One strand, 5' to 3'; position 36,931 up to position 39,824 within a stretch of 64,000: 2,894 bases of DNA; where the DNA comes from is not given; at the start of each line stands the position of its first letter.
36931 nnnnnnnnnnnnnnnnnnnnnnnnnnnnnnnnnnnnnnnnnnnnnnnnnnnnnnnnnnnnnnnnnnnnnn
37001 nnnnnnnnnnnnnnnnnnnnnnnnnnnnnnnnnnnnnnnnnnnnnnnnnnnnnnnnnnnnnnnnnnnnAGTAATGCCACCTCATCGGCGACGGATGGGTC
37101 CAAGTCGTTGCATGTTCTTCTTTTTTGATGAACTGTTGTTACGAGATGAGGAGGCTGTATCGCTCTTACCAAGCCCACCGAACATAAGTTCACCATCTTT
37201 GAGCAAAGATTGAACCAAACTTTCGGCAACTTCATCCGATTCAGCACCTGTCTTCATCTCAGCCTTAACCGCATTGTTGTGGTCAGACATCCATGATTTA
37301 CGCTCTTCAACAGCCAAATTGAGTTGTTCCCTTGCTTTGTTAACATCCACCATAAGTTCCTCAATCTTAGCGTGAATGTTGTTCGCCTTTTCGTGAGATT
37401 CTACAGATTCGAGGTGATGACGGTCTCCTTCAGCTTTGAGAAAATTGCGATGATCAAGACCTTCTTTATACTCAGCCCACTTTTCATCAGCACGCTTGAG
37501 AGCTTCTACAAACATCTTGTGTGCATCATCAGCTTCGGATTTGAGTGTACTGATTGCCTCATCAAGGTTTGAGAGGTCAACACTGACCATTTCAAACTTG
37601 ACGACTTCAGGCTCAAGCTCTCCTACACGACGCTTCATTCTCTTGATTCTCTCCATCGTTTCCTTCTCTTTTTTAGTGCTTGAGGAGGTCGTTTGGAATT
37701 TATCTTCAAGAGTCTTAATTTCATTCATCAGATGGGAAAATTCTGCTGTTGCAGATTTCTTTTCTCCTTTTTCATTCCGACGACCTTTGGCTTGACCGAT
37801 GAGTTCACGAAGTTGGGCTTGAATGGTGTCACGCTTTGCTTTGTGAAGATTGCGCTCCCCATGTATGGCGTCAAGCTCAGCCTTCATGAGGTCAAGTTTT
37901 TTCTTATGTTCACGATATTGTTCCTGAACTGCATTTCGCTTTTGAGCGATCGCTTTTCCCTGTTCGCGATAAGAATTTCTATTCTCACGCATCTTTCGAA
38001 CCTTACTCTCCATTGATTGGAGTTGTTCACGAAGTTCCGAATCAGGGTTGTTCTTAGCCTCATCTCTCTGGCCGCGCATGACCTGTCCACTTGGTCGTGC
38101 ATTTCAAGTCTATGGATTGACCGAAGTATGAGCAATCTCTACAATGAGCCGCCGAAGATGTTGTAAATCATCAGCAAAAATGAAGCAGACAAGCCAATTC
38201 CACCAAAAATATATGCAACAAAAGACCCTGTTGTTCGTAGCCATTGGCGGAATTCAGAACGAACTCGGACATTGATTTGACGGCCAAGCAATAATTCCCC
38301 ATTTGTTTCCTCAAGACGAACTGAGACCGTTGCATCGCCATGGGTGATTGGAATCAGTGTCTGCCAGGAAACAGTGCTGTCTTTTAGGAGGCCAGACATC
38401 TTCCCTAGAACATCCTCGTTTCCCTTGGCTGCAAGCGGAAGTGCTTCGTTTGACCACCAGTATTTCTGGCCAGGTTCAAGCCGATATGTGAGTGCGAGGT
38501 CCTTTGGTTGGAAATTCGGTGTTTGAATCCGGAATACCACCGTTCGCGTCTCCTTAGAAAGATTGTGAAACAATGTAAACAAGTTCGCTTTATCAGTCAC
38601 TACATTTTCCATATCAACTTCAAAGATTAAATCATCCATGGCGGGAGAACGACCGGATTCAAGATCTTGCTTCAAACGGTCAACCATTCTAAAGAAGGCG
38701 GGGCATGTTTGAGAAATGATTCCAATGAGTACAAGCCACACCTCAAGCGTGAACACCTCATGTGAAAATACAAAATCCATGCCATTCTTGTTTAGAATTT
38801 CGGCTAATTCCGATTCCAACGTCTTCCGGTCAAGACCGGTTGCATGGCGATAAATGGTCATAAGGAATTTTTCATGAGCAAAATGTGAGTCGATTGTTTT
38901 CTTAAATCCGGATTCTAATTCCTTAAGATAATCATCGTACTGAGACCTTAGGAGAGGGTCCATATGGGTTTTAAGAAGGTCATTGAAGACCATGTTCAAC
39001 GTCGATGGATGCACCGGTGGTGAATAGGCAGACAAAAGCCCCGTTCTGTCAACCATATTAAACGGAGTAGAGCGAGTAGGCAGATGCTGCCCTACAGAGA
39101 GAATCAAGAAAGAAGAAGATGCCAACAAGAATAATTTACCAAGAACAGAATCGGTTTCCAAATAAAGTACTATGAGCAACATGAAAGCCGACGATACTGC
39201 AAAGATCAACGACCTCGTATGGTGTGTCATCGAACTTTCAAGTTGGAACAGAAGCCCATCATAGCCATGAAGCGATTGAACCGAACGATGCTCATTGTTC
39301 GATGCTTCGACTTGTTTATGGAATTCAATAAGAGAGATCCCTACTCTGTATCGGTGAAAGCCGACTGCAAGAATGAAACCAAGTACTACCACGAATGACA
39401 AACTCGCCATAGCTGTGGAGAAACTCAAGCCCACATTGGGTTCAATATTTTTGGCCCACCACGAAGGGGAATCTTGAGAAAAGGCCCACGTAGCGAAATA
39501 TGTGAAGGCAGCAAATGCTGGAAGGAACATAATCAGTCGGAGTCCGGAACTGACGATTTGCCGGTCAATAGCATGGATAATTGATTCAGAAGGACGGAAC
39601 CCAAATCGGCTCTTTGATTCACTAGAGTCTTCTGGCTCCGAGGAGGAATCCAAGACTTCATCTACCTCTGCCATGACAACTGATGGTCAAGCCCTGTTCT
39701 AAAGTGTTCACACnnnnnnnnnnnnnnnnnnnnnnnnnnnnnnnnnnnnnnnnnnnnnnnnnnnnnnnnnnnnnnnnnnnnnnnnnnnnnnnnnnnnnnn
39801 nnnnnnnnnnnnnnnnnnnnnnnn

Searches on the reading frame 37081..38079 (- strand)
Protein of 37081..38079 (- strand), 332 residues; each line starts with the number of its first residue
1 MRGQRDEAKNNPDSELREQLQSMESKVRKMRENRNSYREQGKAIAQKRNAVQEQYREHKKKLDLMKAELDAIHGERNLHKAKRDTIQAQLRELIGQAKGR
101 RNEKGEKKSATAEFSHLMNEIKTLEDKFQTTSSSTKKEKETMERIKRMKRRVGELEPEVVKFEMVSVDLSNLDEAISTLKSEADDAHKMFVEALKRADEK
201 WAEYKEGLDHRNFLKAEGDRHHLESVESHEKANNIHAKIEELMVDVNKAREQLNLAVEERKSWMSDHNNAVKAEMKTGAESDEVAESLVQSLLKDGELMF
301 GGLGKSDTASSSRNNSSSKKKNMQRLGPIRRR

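Call 3: search_protein_families(library=pfam, proteins=[window:37081-38079:-], max_evalue=0.1)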
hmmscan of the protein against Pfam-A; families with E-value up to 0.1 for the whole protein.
window:37081-38079:- (332 aa): 2 families
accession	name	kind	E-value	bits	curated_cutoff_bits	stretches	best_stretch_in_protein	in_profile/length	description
PF07303.18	Occludin_ELL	-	0.01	17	31.2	0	16-73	34-93/101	Occludin homology domain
PF07361.16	Cytochrom_B562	-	0.062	14.4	30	1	167-209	20-62/102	Cytochrome b562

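Call 6: search_protein_families(library=ncbifam, proteins=[window:37081-38079:-], max_evalue=0.01)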
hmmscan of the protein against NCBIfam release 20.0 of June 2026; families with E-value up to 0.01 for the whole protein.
window:37081-38079:- (332 aa): 7 families
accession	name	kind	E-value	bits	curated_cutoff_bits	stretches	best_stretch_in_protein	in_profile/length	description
TIGR02168.1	SMC_prok_B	equivalog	4.1e-06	24.8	567.35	1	14-329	682-989/1181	chromosome segregation protein SMC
NF033441.0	BREX_BrxC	hypoth_equivalog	4.6e-06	25.2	400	1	76-308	865-1091/1173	BREX system P-loop protein BrxC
NF045487.1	ASRP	equivalog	0.00015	20.5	300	1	14-137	358-478/593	archaea-specific SMC-related protein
TIGR02169.1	SMC_prok_A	equivalog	0.00016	19.6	729.4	1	13-283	670-939/1165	chromosome segregation protein SMC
NF002572.0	PRK02224.1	equivalog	0.00021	19.7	1087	1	6-289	194-443/888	DNA double-strand break repair ATPase Rad50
NF041034.1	Rad50_Sulf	equivalog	0.0012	16.8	1000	1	7-195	489-680/872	DNA double-strand break repair ATPase Rad50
NF041035.1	Rad50_Halo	equivalog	0.004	15.6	1000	0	11-288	199-448/883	DNA double-strand break repair ATPase Rad50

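Call 43: search_protein_families(library=pfam, proteins=[window:37081-38079:-], max_evalue=10)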
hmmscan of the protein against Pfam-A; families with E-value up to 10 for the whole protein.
window:37081-38079:- (332 aa): 25 families
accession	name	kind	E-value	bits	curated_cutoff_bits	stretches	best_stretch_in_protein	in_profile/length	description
PF07303.18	Occludin_ELL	-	0.01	17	31.2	2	16-73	34-93/101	Occludin homology domain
PF07361.16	Cytochrom_B562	-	0.062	14.4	30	1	167-209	20-62/102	Cytochrome b562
PF04728.18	LPP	-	0.22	12.3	29.1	0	14-35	10-31/53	Lipoprotein leucine-zipper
PF23991.1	DUF7310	-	0.27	12.2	40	1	16-75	1-59/83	Coiled-coil region of unknown function (DUF7310)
PF07996.16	T4SS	-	0.41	11.4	24.7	1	42-147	12-115/197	Type IV secretion system proteins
PF06103.16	DUF948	-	0.42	11.3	37.2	1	15-65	23-73/89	Bacterial protein of unknown function (DUF948)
PF24430.1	DUF7553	-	0.68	10.9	27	1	138-207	21-85/85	Family of unknown function (DUF7553)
PF22754.3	bHLH-TF_ACT-like_plant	-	0.69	10.6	27.6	1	238-288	16-71/75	Plant bHLH transcription factor, ACT-like domain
PF10552.14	ORF6C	-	0.77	10.2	22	2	53-122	7-78/114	ORF6C domain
PF06160.17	EzrA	-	1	8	39.6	2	108-212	316-420/557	Septation ring formation regulator, EzrA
PF11839.13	Alanine_zipper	-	1.1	10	23.1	1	166-199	14-47/69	Alanine-zipper, major outer membrane lipoprotein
PF06818.20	Fez1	-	1.2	10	34.4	2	9-86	78-155/199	Fez1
PF07851.19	TMEM120A-B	-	1.5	8.5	29.8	2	18-92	2-77/324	TMEM120A/B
PF24423.1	OVT1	-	2.2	9.2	30.9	1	40-99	23-82/100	Major antigen, helical domain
PF04136.21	COG3_N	-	2.2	8.6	27.9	2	111-198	17-104/147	Conserved oligomeric Golgi complex subunit 3, N-terminal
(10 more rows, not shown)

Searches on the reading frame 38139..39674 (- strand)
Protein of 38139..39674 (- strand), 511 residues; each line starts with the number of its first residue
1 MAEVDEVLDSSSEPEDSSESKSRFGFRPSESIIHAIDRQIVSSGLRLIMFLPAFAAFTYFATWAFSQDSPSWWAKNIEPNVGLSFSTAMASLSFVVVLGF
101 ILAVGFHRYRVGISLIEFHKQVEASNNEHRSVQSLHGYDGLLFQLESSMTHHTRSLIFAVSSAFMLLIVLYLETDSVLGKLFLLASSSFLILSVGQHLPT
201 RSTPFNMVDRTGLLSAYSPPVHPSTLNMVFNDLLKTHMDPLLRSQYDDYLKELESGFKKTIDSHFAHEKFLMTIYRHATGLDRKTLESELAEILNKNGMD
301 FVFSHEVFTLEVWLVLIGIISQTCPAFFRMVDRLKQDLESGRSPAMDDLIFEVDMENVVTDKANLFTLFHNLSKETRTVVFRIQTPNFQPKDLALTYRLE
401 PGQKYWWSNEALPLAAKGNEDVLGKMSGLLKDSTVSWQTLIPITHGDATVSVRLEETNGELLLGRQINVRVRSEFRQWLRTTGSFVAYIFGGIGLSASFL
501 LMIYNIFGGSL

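Call 3: search_protein_families(library=pfam, proteins=[window:38139-39674:-], max_evalue=0.1)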
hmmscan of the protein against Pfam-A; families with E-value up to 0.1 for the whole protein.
window:38139-39674:- (511 aa): 0 families

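Call 6: search_protein_families(library=ncbifam, proteins=[window:38139-39674:-], max_evalue=0.01)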
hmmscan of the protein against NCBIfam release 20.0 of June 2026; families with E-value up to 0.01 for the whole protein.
window:38139-39674:- (511 aa): 0 families

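Call 44: find_homologous_proteins(query=window:38139-39674:-)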
Query window:38139-39674:- (511 aa): 238 proteins with E <= 0.001 among 8000 candidates; the best 120 are listed.
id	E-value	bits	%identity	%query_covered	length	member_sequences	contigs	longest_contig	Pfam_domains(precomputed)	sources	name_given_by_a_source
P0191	0.0e+0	1135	99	100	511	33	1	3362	-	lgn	-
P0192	0.0e+0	1021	89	100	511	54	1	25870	-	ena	-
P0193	4.3e-272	921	79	99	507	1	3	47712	-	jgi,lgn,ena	jgi:hypothetical protein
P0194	6.0e-272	921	79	100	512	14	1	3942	-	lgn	-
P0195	1.1e-271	920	79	99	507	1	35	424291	-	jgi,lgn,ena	jgi:hypothetical protein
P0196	1.1e-271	920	79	99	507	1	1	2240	-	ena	-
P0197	1.2e-271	920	79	99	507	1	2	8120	-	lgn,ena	-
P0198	3.1e-271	918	79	99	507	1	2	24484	-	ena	-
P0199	4.4e-271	918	79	99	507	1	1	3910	-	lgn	-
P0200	1.1e-270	917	79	99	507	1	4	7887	-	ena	-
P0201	6.2e-270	914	79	99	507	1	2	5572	-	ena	-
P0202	1.2e-269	913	79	97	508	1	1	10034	-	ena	-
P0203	1.3e-269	913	78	100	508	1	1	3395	-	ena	-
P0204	1.4e-269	913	78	100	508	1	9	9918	-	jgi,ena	-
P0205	1.7e-269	913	78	100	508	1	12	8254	-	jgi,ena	-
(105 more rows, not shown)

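Call 60: predict_structure(alignment_id=A4)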
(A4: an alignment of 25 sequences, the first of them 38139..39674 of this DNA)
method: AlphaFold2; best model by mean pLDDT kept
length: 511 residues; sequences in the alignment: 25
mean_pLDDT: 62.7   pTM: 0.48
mean pLDDT of the five models: 62.7, 59.4, 57.5, 57.3, 56.8
residues with pLDDT >= 90: 39; 70-90: 175; 50-70: 131; < 50: 166
segments of 3 or more residues with pLDDT < 50: 1-41, 129-137, 202-225, 340-346, 348-368, 388-393, 402-447, 470-474
pLDDT, mean of each block of 10 residues (from residue 1): 29 30 33 42 61 85 85 86 87 89 80 67 58 44 68 88 93 87 92 80 39 35 46 61 74 85 71 79 85 88 86 78 56 53 46 41 45 60 52 54 34 25 23 31 45 61 56 56 84 90 79 47
secondary structure, 60 per line:
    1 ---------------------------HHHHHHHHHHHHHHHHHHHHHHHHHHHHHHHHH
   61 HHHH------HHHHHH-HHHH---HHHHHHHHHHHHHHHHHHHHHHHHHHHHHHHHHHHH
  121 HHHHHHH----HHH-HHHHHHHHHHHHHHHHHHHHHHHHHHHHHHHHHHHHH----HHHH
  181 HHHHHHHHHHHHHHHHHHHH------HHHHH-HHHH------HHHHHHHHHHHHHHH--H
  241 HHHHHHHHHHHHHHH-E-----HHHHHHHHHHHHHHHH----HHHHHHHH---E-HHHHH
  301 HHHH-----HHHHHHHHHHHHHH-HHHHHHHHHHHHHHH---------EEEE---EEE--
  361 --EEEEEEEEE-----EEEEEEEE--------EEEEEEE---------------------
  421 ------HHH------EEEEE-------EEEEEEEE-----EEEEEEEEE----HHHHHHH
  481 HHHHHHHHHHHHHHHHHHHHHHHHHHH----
elements in order: H28-64 H71-76 H78-81 H85-127 H136-172 H177-200 H207-211 H213-216 H223-237 H240-255 H263-278 H283-290 H296-304 H310-323 H325-339 E349-352 E356-358 E363-371 E377-384 E393-399 E436-440 E448-455 E461-469 H474-507

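Call 69: fold_search(model_id=the predicted structure, library=pdb)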
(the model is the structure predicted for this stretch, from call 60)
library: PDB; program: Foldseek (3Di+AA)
matches with E <= 10: 970; with E <= 0.001: 0
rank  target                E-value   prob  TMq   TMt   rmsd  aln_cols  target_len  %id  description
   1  5vi0_B                1.5e-02  0.54  0.13  0.17  21.9       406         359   11  Pseudomonas fluorescens alkylpurine DNA glycosylase AlkC bound to DNA containing an abasic site analog (released 2017-10-25)
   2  7u24_A                2.2e-02  0.47  0.11  0.15  21.2       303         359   12  Cryo-EM structure of the pancreatic ATP-sensitive potassium channel bound to ATP and glibenclamide with Kir6.2-CTD in  (released 2022-08-31)
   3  7u1e_A                2.8e-02  0.44  0.11  0.15  22.2       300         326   12  CryoEM structure of the pancreatic ATP-sensitive potassium channel bound to ATP with Kir6.2-CTD in the down conformati (released 2022-08-31)
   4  7u6y_C                3.4e-02  0.38  0.10  0.14  20.4       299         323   11  Cryo-EM structure of the pancreatic ATP-sensitive potassium channel in the presence of glibenclamide and ATP with Kir6 (released 2022-08-31)
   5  7w4o_A                4.5e-02  0.30  0.10  0.14  20.4       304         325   12  The structure of KATP H175K mutant in pre-open state (released 2022-06-01)
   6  5wb1                  4.9e-02  0.28  0.13  0.16  30.6       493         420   12  Ligand-free US28 with stabilizing intracellular nanobody (released 2018-06-13)
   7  3bga_A                5.4e-02  0.99  0.12  0.07   7.7       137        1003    6  Crystal structure of beta-galactosidase from Bacteroides thetaiotaomicron VPI-5482 (released 2007-12-11)
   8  9npe_F                5.9e-02  0.38  0.14  0.10  23.8       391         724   10  Crystal structure of the inactive conformation of a glycoside hydrolase (CapGH2b) from the GH2 family in the space gro (released 2025-11-12)
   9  7u1e_C                6.8e-02  0.25  0.11  0.15  22.8       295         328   10  CryoEM structure of the pancreatic ATP-sensitive potassium channel bound to ATP with Kir6.2-CTD in the down conformati (released 2022-08-31)
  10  7u6y_A                7.9e-02  0.28  0.11  0.16  21.9       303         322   10  Cryo-EM structure of the pancreatic ATP-sensitive potassium channel in the presence of glibenclamide and ATP with Kir6 (released 2022-08-31)
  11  7tyt_A                7.9e-02  0.28  0.11  0.14  21.9       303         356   10  Cryo-EM structure of the pancreatic ATP-sensitive potassium channel bound to ATP and repaglinide with Kir6.2-CTD in th (released 2022-08-31)
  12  7u7m_B                8.2e-02  0.33  0.11  0.16  20.8       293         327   11  Cryo-EM structure of the pancreatic ATP-sensitive potassium channel in the presence of carbamazepine and ATP with Kir6 (released 2022-08-31)
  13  7tys_B                8.2e-02  0.33  0.11  0.16  20.8       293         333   11  Cryo-EM structure of the pancreatic ATP-sensitive potassium channel bound to ATP and repaglinide with Kir6.2-CTD in th (released 2022-08-31)
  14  7u7m_C                8.6e-02  0.33  0.11  0.15  20.7       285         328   12  Cryo-EM structure of the pancreatic ATP-sensitive potassium channel in the presence of carbamazepine and ATP with Kir6 (released 2022-08-31)
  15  7tys_C                8.6e-02  0.33  0.11  0.15  20.7       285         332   12  Cryo-EM structure of the pancreatic ATP-sensitive potassium channel bound to ATP and repaglinide with Kir6.2-CTD in th (released 2022-08-31)
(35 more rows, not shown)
